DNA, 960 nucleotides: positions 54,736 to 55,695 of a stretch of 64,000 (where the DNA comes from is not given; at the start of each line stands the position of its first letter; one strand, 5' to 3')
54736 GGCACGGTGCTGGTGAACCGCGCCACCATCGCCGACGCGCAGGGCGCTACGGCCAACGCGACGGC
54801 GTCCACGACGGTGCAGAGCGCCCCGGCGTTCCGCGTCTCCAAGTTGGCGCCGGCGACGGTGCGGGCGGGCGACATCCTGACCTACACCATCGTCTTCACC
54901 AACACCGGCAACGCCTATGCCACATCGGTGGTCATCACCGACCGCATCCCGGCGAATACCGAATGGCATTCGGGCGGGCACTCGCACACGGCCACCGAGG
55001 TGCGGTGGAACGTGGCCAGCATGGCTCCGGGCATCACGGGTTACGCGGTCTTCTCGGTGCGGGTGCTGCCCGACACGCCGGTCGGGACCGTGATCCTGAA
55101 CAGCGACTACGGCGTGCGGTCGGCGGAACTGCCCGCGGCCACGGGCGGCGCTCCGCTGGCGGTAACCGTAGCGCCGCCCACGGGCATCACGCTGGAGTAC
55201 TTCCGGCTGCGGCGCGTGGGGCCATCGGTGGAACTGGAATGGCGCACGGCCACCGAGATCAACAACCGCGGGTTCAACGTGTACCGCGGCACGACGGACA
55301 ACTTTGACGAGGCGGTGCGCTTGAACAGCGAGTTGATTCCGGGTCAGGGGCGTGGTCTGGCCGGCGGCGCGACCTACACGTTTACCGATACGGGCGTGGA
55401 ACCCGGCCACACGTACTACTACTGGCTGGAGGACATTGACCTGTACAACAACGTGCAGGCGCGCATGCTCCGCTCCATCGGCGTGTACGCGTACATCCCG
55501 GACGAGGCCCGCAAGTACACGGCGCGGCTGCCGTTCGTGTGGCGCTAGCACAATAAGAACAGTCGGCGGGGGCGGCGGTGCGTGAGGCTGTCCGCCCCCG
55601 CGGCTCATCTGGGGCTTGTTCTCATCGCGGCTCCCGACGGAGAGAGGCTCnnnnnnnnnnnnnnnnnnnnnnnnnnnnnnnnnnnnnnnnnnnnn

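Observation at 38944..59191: Three-gene surface module: 5437-aa DUF11 giant protein, C25 (PorU/gingipain-like) peptidase and a VPKTG-anchored Pro/Thr stalk protein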

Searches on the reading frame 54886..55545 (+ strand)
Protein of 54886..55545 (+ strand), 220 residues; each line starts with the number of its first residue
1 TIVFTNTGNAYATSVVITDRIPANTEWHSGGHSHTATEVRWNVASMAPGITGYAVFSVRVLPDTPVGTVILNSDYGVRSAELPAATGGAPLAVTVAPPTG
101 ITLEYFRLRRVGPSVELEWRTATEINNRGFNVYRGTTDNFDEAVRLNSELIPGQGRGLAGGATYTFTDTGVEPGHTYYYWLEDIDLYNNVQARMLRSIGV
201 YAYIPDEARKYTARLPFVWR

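Call 71: predict_structure(alignment_id=A4)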
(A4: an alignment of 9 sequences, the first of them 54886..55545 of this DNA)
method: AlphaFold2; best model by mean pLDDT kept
length: 220 residues; sequences in the alignment: 9
mean_pLDDT: 56.6   pTM: 0.48
mean pLDDT of the five models: 56.6, 53.9, 52.0, 48.3, 47.2
residues with pLDDT >= 90: 25; 70-90: 59; 50-70: 20; < 50: 116
segments of 3 or more residues with pLDDT < 50: 1-98, 203-214, 216-220
pLDDT, mean of each block of 10 residues (from residue 1): 30 30 31 31 34 36 38 35 33 41 80 87 81 89 92 70 91 85 79 60 47 45
secondary structure, 60 per line:
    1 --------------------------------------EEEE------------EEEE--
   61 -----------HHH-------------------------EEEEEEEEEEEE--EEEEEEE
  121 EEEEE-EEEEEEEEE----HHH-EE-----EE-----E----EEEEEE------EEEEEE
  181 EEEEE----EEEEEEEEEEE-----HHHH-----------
elements in order: E39-42 E55-58 E100-111 E114-125 E127-135 E163-168 E175-185 E190-200 H206-209

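Call 75: fold_search(model_id=the predicted structure, library=pdb)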
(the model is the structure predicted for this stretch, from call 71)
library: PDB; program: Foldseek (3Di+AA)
matches with E <= 10: 1713; with E <= 0.001: 11
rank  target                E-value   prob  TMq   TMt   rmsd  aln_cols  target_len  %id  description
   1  3b8y_A                7.7e-05  1.00  0.34  0.25   2.6       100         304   22  Crystal Structure of Pectate Lyase PelI from Erwinia chrysanthemi in complex with tetragalacturonic acid (released 2008-04-29)
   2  3b4n_A                1.6e-04  1.00  0.35  0.25   2.9        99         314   23  Crystal Structure Analysis of Pectate Lyase PelI from Erwinia chrysanthemi (released 2008-04-29)
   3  2ic2_B                1.7e-04  1.00  0.37  0.67   3.9       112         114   17  Crystal Structure of the First FNIII Domain of Ihog (released 2006-10-24)
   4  4u49_B                1.9e-04  1.00  0.34  0.24   2.6       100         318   21  Crystal structure of Pectate Lyase Pel3 from Pectobacterium carotovorum with two monomers in the A.U (released 2015-08-05)
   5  4u4b                  2.3e-04  1.00  0.34  0.24   2.1        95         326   23  Crystal Structure of Pectate Lyase Pel3 from Pectobacterium carotovorum with one monomer in the A.U. (released 2015-08-05)
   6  5fm5_M                3.0e-04  1.00  0.35  0.59   5.2       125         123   11  Crystal structure of the myomesin:obscurin-like-1 complex (released 2016-11-23)
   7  2ic2_A                3.7e-04  1.00  0.37  0.72   3.6       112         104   18  Crystal Structure of the First FNIII Domain of Ihog (released 2006-10-24)
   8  5fm4_C                4.9e-04  1.00  0.34  0.66   3.6       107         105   10  Structure of the C-terminally extended domain My4 of human myomesin (space group P21) (released 2016-11-23)
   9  4u49_A                7.1e-04  1.00  0.33  0.24   4.9       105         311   22  Crystal structure of Pectate Lyase Pel3 from Pectobacterium carotovorum with two monomers in the A.U (released 2015-08-05)
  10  2ibg_B                8.0e-04  1.00  0.40  0.41   3.3       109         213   17  Crystal Structure of Hedgehog Bound to the FNIII Domains of Ihog (released 2006-10-24)
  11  3n1f_C                8.0e-04  1.00  0.35  0.73   3.2       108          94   16  Crystal Structure of IhhN bound to CDOFn3 (released 2010-06-02)
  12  3mpc_A                1.1e-03  1.00  0.32  0.67   3.7       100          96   18  The crystal structure of a Fn3-like protein from Clostridium thermocellum (released 2010-08-11)
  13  5fm4_B                1.2e-03  1.00  0.34  0.64   4.7       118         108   12  Structure of the C-terminally extended domain My4 of human myomesin (space group P21) (released 2016-11-23)
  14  6ng9_A                1.2e-03  0.99  0.23  0.35  11.6       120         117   17  Crystal structure of human CD160 (released 2019-07-03)
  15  3n1g_D                1.4e-03  1.00  0.33  0.66   3.7       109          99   13  Crystal structure of DhhN bound to BOCFn3 (released 2010-06-02)
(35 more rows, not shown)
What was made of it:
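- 55192..55461 (+): C-terminal FN3 domain of the giant (aa 5320-5409), a 'pre-anchor' module. The AF2 model has pLDDT 80-92 here and matches FN3 folds such as the PelI FN3 domain and Ihog FN3 (calls 71, 75).
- Tried and rejected: Foldseek gives ordinary FN3 domains (call 75).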

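Call 78: search_protein_representatives(alignment_id=A4)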
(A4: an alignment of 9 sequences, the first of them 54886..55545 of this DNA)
Query: 9 sequences, 177 profile positions. Proteins with E-value up to 0.001 (for the whole library): 48070; up to 1e-10: 16324; up to 1e-30: 971. The best 150 are listed.
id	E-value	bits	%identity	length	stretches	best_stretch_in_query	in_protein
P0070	2.7e-90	316.7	-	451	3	55-152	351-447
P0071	2.2e-89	313.7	-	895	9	45-142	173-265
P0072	2.8e-88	310.1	-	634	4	41-152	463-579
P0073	3.4e-81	287.1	-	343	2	21-152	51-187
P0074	6.6e-79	279.6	-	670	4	57-151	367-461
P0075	2.2e-76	271.4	-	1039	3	46-151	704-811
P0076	6.7e-68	243.7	-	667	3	54-155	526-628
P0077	3.5e-67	241.4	-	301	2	43-153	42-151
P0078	2.7e-66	238.5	-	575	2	17-156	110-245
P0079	9.8e-63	226.9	-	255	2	47-153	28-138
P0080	1.0e-62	226.9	-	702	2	22-155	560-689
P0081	6.0e-62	224.4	-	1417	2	18-155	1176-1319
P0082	3.5e-59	215.4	-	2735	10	12-151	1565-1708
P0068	2.2e-53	196.5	-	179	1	31-170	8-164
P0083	2.5e-53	196.3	-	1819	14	68-140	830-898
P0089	7.3e-48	178.5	-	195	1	20-152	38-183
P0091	6.7e-47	175.3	-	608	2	51-151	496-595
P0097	4.5e-43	162.9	-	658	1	20-153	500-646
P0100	7.8e-43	162.1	-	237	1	40-169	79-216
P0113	1.6e-41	157.8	-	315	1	44-172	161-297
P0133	1.1e-40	155.1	-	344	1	48-153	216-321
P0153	6.4e-40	152.6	-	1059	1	43-172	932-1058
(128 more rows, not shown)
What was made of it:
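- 55192..55461 (+): The profile matches 48,070 clusters library-wide, an upper bound because it also spans part of the upstream CLIPPER domain (call 78).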

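Call 80: search_protein_families(library=ncbifam, proteins=[P0097, P0113, P0133, P0091, P0089, P0153, P0100], max_evalue=10)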
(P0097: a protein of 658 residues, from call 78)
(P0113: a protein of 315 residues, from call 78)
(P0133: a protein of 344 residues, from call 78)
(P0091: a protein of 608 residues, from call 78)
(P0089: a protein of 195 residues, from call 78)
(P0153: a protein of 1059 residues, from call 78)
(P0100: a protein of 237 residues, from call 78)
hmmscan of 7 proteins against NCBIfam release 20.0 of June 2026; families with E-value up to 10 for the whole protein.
P0097 (658 aa): 2 families
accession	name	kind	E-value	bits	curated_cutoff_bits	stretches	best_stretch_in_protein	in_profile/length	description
TIGR03804.1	para_beta_helix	repeat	4.3e-13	48.7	19.45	6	176-200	20-43/44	parallel beta-helix repeat protein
TIGR04247.1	NosD_copper_fam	subfamily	0.00056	18.6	300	2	172-232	91-151/377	nitrous oxide reductase family maturation protein NosD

P0113 (315 aa): 0 families

P0133 (344 aa): 0 families

P0091 (608 aa): 7 families
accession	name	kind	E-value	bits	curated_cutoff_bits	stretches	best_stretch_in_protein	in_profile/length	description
NF045500.1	Omp28_seleno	equivalog_domain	2.1e-06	27.4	200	1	473-497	285-309/377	Omp28-related selenoprotein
NF047638.1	throspo3_MtsC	equivalog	0.00012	21.1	350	1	471-498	240-267/428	cell-cell cohesion MYXO-CTERM protein MtsC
NF058653.1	LipP1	equivalog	0.00054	18.9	350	1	44-165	50-165/300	LipP1 family hormone-sensitive lipase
TIGR03056.1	bchO_mg_che_rel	equivalog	0.0017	17.5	172.55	1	67-176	29-127/278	alpha/beta fold hydrolase BchO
NF050058.1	e_dPHAscl_type1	hypoth_equivalog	0.02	14.4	150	1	52-165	8-125/276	extracellular catalytic domain type 1 short-chain-length polyhydroxyalkanoate depolymerase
NF051441.1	BisHyethTerphBdeA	equivalog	0.04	13.2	520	1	55-160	87-184/305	bis(hydroxyethyl) terephthalate hydrolase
TIGR03502.1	lipase_Pla1_cef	subfamily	0.06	11.5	383.9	1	66-97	446-477/790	VolA/Pla-1 family phospholipase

P0089 (195 aa): 0 families

P0153 (1059 aa): 1 family
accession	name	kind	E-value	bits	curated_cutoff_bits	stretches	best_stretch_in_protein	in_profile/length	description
NF052348.1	beta_propeller_lectin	domain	2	7.4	200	2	85-250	14-178/337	beta propeller lectin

P0100 (237 aa): 1 family
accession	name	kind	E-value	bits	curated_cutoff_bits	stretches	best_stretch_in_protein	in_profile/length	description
TIGR03803.2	Gloeo_Verruco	domain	0.16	11.7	44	1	74-102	22-49/50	choice-of-anchor tandem repeat GloVer-containing protein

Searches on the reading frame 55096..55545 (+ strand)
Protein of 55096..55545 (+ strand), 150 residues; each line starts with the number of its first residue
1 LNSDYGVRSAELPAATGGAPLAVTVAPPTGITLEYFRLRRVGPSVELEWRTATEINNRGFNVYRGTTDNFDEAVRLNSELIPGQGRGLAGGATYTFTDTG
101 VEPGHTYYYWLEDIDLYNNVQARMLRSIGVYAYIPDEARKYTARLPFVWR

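Call 12: search_protein_families(library=ncbifam, proteins=[window:55096-55545:+], max_evalue=5)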
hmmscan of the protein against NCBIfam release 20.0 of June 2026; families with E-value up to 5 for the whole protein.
window:55096-55545:+ (150 aa): 2 families
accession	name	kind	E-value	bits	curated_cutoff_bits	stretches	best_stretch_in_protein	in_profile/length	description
NF041898.1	pec_ly_PelI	equivalog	0.0097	15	620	1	47-115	37-94/349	pectate lyase PelI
NF041611.1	exoglucan_CbhB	equivalog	0.012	13.6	1950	1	42-122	719-781/997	exoglucanase CbhB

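Call 13: search_protein_families(library=pfam, proteins=[window:55096-55545:+], max_evalue=1)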
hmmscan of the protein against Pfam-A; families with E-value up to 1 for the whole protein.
window:55096-55545:+ (150 aa): 0 families

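Call 27: find_homologous_proteins(query=window:55171-55545:+, max_evalue=0.001)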
Query window:55171-55545:+ (125 aa): 8 proteins with E <= 0.001 among 11 candidates.
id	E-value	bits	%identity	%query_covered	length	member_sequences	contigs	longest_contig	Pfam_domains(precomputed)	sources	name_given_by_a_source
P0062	2.0e-72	259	90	100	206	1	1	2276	-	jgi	-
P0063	5.1e-51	190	69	100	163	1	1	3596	-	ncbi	-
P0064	8.1e-26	108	68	62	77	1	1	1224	-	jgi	jgi:hypothetical protein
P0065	4.6e-17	80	58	58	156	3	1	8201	-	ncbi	-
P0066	9.3e-15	73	47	70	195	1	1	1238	-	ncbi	-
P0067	3.6e-13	67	48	67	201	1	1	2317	PF13585.13,PF13860.13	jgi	jgi:hypothetical protein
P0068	1.2e-12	66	45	74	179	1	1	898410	-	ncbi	ncbi:MAG: hypothetical protein V9H69_04180 [Anaerolineae bacterium]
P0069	7.5e-11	60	48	58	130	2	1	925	-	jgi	-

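Call 53: find_encoding_contigs(protein=P0068, flank=10000, max_places=2)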
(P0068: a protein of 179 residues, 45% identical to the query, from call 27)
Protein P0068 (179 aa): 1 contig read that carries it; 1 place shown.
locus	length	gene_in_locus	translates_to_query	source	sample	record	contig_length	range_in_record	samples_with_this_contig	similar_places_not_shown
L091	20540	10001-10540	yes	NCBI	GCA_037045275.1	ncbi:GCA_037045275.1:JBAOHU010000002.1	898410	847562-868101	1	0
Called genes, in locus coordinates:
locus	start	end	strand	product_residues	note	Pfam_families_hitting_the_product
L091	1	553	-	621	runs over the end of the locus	PF00664:ABC_membrane, PF02463:SMC_N (faint), PF00005:ABC_tran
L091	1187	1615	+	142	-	PF01127:Sdh_cyt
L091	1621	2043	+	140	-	PF01127:Sdh_cyt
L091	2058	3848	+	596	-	PF00890:FAD_binding_2, PF01266:DAO (weak), PF02910:Succ_DH_flav_C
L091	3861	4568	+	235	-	PF13085:Fer2_3, PF13237:Fer4_10, PF13183:Fer4_8, PF13534:Fer4_17 (weak)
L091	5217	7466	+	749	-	PF13583:Reprolysin_4, PF13688:Reprolysin_5, PF13574:Reprolysin_2, PF13582:Reprolysin_3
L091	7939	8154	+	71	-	-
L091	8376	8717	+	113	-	-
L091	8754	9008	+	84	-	PF06739:SBBP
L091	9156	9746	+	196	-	-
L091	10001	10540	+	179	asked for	-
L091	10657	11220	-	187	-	PF00892:EamA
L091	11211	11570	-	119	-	PF00892:EamA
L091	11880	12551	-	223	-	PF00834:Ribul_P_3_epim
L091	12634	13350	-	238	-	PF06026:Rib_5-P_isom_A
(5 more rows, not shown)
